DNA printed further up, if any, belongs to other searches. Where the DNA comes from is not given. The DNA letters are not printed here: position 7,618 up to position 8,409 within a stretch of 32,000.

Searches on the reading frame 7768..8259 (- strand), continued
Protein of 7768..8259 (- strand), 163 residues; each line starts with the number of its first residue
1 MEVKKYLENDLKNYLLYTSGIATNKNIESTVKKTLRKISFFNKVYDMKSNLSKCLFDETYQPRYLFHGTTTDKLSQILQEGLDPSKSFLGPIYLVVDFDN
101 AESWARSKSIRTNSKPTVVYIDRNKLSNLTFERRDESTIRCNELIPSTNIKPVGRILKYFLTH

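Call 26: find_homologous_proteins(query=A2, max_evalue=0.001)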
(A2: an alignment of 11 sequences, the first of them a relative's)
Query A2 (11 sequences) (163 aa, profile of the alignment): 10 proteins with E <= 0.001 among 1622 candidates.
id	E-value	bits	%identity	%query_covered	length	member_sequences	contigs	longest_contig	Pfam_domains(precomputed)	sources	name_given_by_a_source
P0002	3.7e-62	226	61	100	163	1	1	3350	-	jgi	jgi:hypothetical protein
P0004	1.3e-60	221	63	100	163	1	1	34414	-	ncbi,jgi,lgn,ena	ncbi:MAG: hypothetical protein WC584_03285 [Candidatus Pacearchaeota archaeon]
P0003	1.8e-59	218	61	100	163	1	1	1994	-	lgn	-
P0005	1.9e-58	214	61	99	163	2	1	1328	-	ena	-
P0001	1.1e-57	212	100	100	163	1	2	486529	-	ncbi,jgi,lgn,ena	ncbi:MAG: hypothetical protein WC812_01675 [Candidatus Pacearchaeota archaeon]|jgi:hypothetical prot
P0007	2.1e-52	195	39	71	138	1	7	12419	-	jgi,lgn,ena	-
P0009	6.2e-49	184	33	79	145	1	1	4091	-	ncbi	-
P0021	6.6e-47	177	37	65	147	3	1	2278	-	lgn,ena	-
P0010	2.7e-41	159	34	71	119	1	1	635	-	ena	-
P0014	4.2e-33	132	33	57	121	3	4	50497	-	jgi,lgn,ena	-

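Call 27: find_encoding_contigs(protein=P0007, flank=8000, max_places=3)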
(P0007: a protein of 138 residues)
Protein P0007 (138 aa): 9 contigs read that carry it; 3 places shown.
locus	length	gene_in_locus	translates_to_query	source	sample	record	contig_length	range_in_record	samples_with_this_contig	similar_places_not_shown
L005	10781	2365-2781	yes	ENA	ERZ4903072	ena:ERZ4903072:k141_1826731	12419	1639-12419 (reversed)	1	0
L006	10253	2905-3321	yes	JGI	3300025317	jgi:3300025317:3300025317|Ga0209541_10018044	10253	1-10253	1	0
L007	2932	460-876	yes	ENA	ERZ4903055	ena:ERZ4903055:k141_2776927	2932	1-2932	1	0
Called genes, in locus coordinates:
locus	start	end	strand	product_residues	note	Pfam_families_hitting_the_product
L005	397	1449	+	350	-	-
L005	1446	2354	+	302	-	-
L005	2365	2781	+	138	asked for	-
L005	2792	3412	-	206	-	-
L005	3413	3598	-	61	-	-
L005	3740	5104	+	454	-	PF01134:GIDA (weak), PF01266:DAO (faint), PF07992:Pyr_redox_2, PF13434:Lys_Orn_oxgnase (faint), PF13738:Pyr_redox_3, PF00070:Pyr_redox, PF02852:Pyr_redox_dim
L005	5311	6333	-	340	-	PF02779:Transket_pyr, PF02780:Transketolase_C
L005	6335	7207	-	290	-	PF13292:DXP_synthase_N, PF00456:Transketolase_N, PF00676:E1_dh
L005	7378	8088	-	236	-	-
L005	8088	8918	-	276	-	PF07884:VKOR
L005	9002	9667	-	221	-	PF00156:Pribosyltran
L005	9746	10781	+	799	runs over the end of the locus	PF02089:Palm_thioest (weak), PF07819:PGAP1 (faint), PF00561:Abhydrolase_1, PF01674:Lipase_2 (weak), PF06028:DUF915 (weak)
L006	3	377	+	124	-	?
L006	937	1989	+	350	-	-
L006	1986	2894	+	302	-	-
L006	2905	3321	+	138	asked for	-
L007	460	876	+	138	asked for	-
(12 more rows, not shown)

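Call 28: find_encoding_contigs(protein=P0014, flank=8000, max_places=3)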
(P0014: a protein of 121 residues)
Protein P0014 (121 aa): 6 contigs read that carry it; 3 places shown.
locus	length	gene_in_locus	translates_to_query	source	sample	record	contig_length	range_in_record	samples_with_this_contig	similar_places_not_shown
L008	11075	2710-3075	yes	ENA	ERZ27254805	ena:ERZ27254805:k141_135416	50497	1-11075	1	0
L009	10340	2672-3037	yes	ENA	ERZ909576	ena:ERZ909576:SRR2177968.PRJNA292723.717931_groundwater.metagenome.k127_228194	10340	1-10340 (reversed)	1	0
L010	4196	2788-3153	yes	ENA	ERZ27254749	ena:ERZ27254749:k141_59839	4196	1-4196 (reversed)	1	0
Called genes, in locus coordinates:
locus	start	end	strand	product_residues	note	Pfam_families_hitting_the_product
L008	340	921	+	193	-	PF02676:TYW3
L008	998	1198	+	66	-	PF04014:MazE_antitoxin (weak)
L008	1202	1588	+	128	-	-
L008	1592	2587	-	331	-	PF01047:MarR (faint), PF13404:HTH_AsnC-type, PF13412:HTH_24, PF01037:AsnC_trans_reg (faint), PF13404:HTH_AsnC-type, PF13412:HTH_24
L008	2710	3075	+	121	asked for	-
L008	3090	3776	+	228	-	-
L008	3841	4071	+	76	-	-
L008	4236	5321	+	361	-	PF00091:Tubulin, PF12327:FtsZ_C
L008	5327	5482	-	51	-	-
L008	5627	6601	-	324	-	PF06821:Ser_hydrolase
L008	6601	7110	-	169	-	PF01909:NTP_transf_2 (weak), PF18765:Polbeta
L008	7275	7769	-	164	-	-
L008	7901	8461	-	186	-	PF14512:TM1586_NiRdase (weak), PF00881:Nitroreductase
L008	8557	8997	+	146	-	-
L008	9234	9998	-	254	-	-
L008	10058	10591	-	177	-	PF21800:KH_KRR1_2nd, PF22891:KH_PNO1_2nd, PF00013:KH_1 (weak)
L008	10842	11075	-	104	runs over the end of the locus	-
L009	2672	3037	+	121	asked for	-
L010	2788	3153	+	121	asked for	-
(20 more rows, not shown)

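Call 29: find_encoding_contigs(protein=P0009, flank=8000, max_places=2)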
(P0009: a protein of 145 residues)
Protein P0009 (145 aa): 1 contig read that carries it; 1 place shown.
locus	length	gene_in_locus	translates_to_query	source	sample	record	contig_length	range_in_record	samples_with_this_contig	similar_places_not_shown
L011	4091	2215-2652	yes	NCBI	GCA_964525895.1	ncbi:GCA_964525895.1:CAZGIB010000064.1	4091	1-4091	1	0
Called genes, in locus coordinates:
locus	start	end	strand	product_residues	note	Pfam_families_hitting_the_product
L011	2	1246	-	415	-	?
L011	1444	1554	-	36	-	-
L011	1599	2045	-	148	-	PF22811:Zn_ribbon_NrdR, PF03477:ATP-cone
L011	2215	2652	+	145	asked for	-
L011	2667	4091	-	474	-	?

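Call 34: find_homologous_proteins(query=A3, max_evalue=10)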
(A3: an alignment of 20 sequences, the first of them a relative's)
Query A3 (20 sequences) (163 aa, profile of the alignment): 14 proteins with E <= 10 among 1375 candidates.
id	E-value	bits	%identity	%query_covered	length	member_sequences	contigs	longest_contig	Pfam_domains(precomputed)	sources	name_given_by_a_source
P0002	9.9e-49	182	61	100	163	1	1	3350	-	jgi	jgi:hypothetical protein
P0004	4.5e-48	180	63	100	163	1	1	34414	-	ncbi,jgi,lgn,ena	ncbi:MAG: hypothetical protein WC584_03285 [Candidatus Pacearchaeota archaeon]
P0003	2.1e-45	172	61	100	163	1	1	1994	-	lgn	-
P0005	3.1e-45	171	61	99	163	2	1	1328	-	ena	-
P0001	4.1e-44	167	100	100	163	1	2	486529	-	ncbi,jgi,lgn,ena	ncbi:MAG: hypothetical protein WC812_01675 [Candidatus Pacearchaeota archaeon]|jgi:hypothetical prot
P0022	6.1e-8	50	28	60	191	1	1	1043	-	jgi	jgi:hypothetical protein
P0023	1.1e-7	50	34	45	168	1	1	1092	-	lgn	-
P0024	7.6e-6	44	28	48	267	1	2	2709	-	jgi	jgi:hypothetical protein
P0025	2.9e-5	42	41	33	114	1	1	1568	-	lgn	-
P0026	6.5e-3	34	41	23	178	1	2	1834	PF01885.23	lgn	-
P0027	4.6e-2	31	35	39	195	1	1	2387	PF01885.23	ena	-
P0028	1.4e-1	30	32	42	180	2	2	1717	PF01885.23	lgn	-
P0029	3.9e-1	28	53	12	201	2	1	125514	-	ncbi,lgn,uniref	ncbi:hypothetical protein [Nostocoides vanveenii]|uniref:DUF3990 domain-containing protein n=1 Tax=N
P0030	1.3e+0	27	48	15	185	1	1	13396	PF01885.23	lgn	-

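Call 46: find_related_loci(query=A2, collection=genome_contigs, flank=6000)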
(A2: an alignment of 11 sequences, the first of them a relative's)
Query A2 (163 aa) in genome_contigs; peptide patterns used: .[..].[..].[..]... (x = any residue, [..] = any of these).
6 stretches matched a pattern; 1 encode a relative of the query (tblastn E <= 1e-3); 1 distinct loci.
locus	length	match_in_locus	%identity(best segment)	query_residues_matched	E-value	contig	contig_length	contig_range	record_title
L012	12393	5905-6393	63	1-163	5e-69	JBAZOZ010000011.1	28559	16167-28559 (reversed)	MAG: Candidatus Pacearchaeota archaeon isolate SO_2017_SWC_18 scaffold_1408_c1_LP-4_2017, whole genome shotgun sequence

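Call 47: predict_structure(alignment_id=A4)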
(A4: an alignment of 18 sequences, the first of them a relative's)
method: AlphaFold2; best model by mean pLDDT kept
length: 163 residues; sequences in the alignment: 18
mean_pLDDT: 86.5   pTM: 0.76
mean pLDDT of the five models: 86.5, 85.0, 84.7, 84.3, 83.2
residues with pLDDT >= 90: 114; 70-90: 12; 50-70: 34; < 50: 3
segments of 3 or more residues with pLDDT < 50: 1-3
pLDDT, mean of each block of 10 residues (from residue 1): 55 61 57 67 91 92 97 97 92 98 97 96 96 96 98 94 90
secondary structure, 60 per line:
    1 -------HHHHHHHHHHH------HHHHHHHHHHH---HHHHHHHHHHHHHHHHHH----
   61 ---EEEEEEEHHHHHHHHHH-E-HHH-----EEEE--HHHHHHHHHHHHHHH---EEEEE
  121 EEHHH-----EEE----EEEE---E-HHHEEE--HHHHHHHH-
elements in order: H8-18 H25-35 H39-56 E64-70 H71-80 E92-95 H98-112 E116-122 E131-133 E138-141 E150-152 H155-162

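Call 48: find_related_loci(query=A2, collection=viral_contigs, flank=6000)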
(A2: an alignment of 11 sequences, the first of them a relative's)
Query A2 (163 aa) in viral_contigs; peptide patterns used: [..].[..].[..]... (x = any residue, [..] = any of these).
12 stretches matched a pattern, but none encodes a relative of the query by tblastn (E <= 1e-3).

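Call 51: fold_search(model_id=the predicted structure, library=pdb)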
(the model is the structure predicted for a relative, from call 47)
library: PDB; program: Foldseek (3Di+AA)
matches with E <= 10: 257; with E <= 0.001: 19
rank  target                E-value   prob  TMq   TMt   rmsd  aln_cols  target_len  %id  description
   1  9ld4_C                5.3e-06  1.00  0.48  0.45   2.0        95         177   24  The Apo-form structure of TkoKptA (released 2025-11-12)
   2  1wfx                  6.4e-06  1.00  0.47  0.43   2.1        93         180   22  Crystal Structure of APE0204 from Aeropyrum pernix (released 2004-11-27)
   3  8tg3                  6.8e-06  1.00  0.46  0.40   4.3       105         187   21  tRNA 2'-phosphotransferase (Tpt1) from Aeropyrum pernix in complex with ADP-ribose-1" -phosphate (released 2023-11-08)
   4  9ldi                  8.7e-06  1.00  0.48  0.44   2.1        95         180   24  The complex structure of TkoKptA/2',3',5'-p-A (released 2025-11-12)
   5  9ld4_D                1.6e-05  1.00  0.47  0.43   2.0        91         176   25  The Apo-form structure of TkoKptA (released 2025-11-12)
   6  9ldc_A                1.7e-05  1.00  0.46  0.42   2.1        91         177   24  The structure of TkoKptA/DNA/ADPR complex-B* (released 2025-11-12)
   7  8tg4_A                1.7e-05  1.00  0.46  0.41   2.8        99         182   20  tRNA 2'-phosphotransferase (Tpt1) from Aeropyrum pernix in complex with ADP-ribose-2"-phosphate and 2'-OH RNA (released 2023-11-08)
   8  9ld3_A                2.0e-05  1.00  0.45  0.41   2.1        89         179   24  The complex structure of K63A/2',3',5'-P-A/ADPR (released 2025-11-12)
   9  8tg6                  2.0e-05  1.00  0.47  0.42   2.5        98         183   20  tRNA 2'-phosphotransferase (Tpt1) from Aeropyrum pernix in complex with sulfate anions (released 2023-11-08)
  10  6ede                  2.2e-05  1.00  0.47  0.44   2.0        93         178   22  tRNA 2'-phosphotransferase (released 2019-03-20)
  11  9ld4_A                2.4e-05  1.00  0.45  0.42   2.0        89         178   25  The Apo-form structure of TkoKptA (released 2025-11-12)
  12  9ldg_B                2.5e-05  1.00  0.47  0.44   1.9        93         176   25  The structure of TkoKptA/DNA/Appr>P complex-B (released 2025-11-12)
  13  9lda_A                2.5e-05  1.00  0.46  0.43   1.9        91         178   25  The complex structure of K63A/5'-p-ADPR-DNA (released 2025-11-12)
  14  9ld6_A                3.2e-05  1.00  0.46  0.42   2.1        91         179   24  The complex structure of TkoKptA/DNA/NAD+ (released 2025-11-12)
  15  6e3a                  3.7e-05  1.00  0.47  0.43   2.0        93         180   22  tRNA 2'-phosphotransferase (released 2019-03-20)
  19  7kw8_MODEL_1_A        3.7e-04  1.00  0.44  0.41   2.4        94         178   22  NMR Structure of a tRNA 2'-phosphotransferase from Runella slithyformis (released 2021-10-13)
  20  8baq                  2.3e-02  0.99  0.42  0.34   5.8       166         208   16  E. coli C7 DarT1 in complex with NAD+ (released 2023-07-12)
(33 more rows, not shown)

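Call 52: fold_search(model_id=the predicted structure, library=viral)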
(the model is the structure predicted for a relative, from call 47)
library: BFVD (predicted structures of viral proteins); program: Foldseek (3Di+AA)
matches with E <= 10: 352; with E <= 0.001: 15
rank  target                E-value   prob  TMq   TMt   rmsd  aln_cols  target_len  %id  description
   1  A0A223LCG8            3.4e-06  1.00  0.42  0.45   7.1       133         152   20  Uncharacterized protein [Bacillus phage PBS1]
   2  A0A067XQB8            8.1e-06  1.00  0.48  0.72   2.8        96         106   25  (no name in the UniProt tables at hand)
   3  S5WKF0                1.1e-05  1.00  0.39  0.51   4.9       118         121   19  Putative RNA 2'-phosphotransferase [Pseudomonas phage PaBG]
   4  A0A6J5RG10            3.0e-05  1.00  0.48  0.31  13.8       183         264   18  Uncharacterized protein [uncultured Caudovirales phage]
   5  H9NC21                1.2e-04  1.00  0.41  0.33   4.3       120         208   13  (no name in the UniProt tables at hand)
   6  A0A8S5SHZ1            1.5e-04  1.00  0.42  0.65   3.4        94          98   17  SsDNA thymidine ADP-ribosyltransferase, DarT [Phage sp. ctqZP6]
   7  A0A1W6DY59            2.1e-04  1.00  0.42  0.28   4.7       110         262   17  Uncharacterized protein [Aeromonas phage phiA8-29]
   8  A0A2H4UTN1            2.4e-04  1.00  0.47  0.25   1.8        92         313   21  tRNA 2'-phosphotransferase/Ap4A hydrolase [Bodo saltans virus]
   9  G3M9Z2                3.2e-04  1.00  0.36  0.34   3.3        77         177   22  Gp251 [Bacillus phage G]
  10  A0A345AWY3            3.9e-04  1.00  0.41  0.49   5.1       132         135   15  (no name in the UniProt tables at hand)
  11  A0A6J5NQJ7            5.3e-04  1.00  0.43  0.61   3.3       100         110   21  Uncharacterized protein [uncultured Caudovirales phage]
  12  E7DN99                5.7e-04  1.00  0.38  0.56   4.0       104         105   23  (no name in the UniProt tables at hand)
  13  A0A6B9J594            6.4e-04  1.00  0.41  0.42   4.3       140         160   16  Uncharacterized protein [Vibrio phage vB_VchM_Kuja]
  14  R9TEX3                7.7e-04  1.00  0.42  0.19   9.0       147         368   13  Uncharacterized protein [Vibrio phage nt-1]
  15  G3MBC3                8.2e-04  1.00  0.40  0.18   9.0       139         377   16  Gp53 [Bacillus phage G]
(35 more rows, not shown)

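Call 61: search_protein_families(library=pfam, proteins=[L005:397-1449:+, L005:1446-2354:+, L005:2792-3412:-, L008:3090-3776:+, L008:3841-4071:+, L004:1149-1613:+, L004:2180-3043:+, L001:10545-11012:-, L001:11493-11780:-, L011:2667-4091:-], max_evalue=0.05)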
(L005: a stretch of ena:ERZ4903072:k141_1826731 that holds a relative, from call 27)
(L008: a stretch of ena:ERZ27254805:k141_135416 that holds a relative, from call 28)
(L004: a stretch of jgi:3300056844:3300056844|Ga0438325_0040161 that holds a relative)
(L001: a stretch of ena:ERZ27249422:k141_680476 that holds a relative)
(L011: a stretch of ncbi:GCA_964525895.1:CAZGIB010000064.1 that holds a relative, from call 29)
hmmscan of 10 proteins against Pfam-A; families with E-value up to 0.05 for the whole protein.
L005:397-1449:+ (350 aa): 1 family
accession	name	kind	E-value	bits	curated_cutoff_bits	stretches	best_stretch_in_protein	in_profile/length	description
PF18994.6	Prophage_tailD1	-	0.021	15.4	23.6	1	284-305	47-68/84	Prophage endopeptidase tail N-terminal domain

L005:1446-2354:+ (302 aa): 4 families
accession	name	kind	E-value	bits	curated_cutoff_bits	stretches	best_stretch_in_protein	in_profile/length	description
PF13405.12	EF-hand_6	-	0.00034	20.5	25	0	140-157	4-21/30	EF-hand domain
PF00036.39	EF-hand_1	-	0.00034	20.4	25.4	0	143-156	7-20/29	EF hand domain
PF13202.12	EF-hand_5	-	0.021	14.7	25.9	0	142-155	5-18/25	EF hand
PF13499.12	EF-hand_7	-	0.025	15.4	30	0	141-160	7-25/67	EF-hand domain pair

L005:2792-3412:- (206 aa): 1 family
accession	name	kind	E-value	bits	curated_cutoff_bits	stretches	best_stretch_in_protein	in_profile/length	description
PF02163.28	Peptidase_M50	-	5.1e-05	23.1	27.2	1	154-185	159-190/221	Peptidase family M50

L008:3090-3776:+ (228 aa): 1 family
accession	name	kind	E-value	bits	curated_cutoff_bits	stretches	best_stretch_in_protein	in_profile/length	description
PF23857.1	Phage_TAC_19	-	0.001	19.6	27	1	114-190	25-96/109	Phage tail chaperone protein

L008:3841-4071:+ (76 aa): 0 families

L004:1149-1613:+ (154 aa): 0 families

L004:2180-3043:+ (287 aa): 1 family
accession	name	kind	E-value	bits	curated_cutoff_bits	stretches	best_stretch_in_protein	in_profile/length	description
PF03413.25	PepSY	-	0.00071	20.3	24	1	213-275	5-59/60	Peptidase propeptide and YPEB domain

L001:10545-11012:- (155 aa): 0 families

L001:11493-11780:- (95 aa): 2 families
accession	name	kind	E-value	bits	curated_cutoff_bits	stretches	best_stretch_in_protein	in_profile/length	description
PF25206.1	DUF7836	-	0.02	15.1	26.7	0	35-71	5-40/59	Domain of unknown function (DUF7836)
PF02748.20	PyrI_C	-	0.045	14.1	23.4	0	34-50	30-46/48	Aspartate carbamoyltransferase regulatory chain, metal binding domain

L011:2667-4091:- (474 aa): 6 families
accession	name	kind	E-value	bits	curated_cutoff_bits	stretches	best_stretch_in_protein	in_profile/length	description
PF10996.14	Beta-Casp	-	5.2e-29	101.7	27.7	1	259-383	2-120/120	Beta-Casp domain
PF16661.11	Lactamase_B_6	-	2.8e-15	56.6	27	1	35-201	1-173/193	Metallo-beta-lactamase superfamily domain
PF07521.17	RMMBL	-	4.1e-14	52.8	21.6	1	402-465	2-63/63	Zn-dependent metallo-hydrolase RNA specificity domain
PF00753.33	Lactamase_B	-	5.9e-13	49.6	22.7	1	29-93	4-65/196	Metallo-beta-lactamase superfamily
PF12706.13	Lactamase_B_2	-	7.7e-10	39.1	27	1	42-112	2-72/200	Beta-lactamase superfamily domain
PF13483.12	Lactamase_B_3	-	0.00093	19.7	24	1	29-86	5-51/160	Beta-lactamase superfamily domain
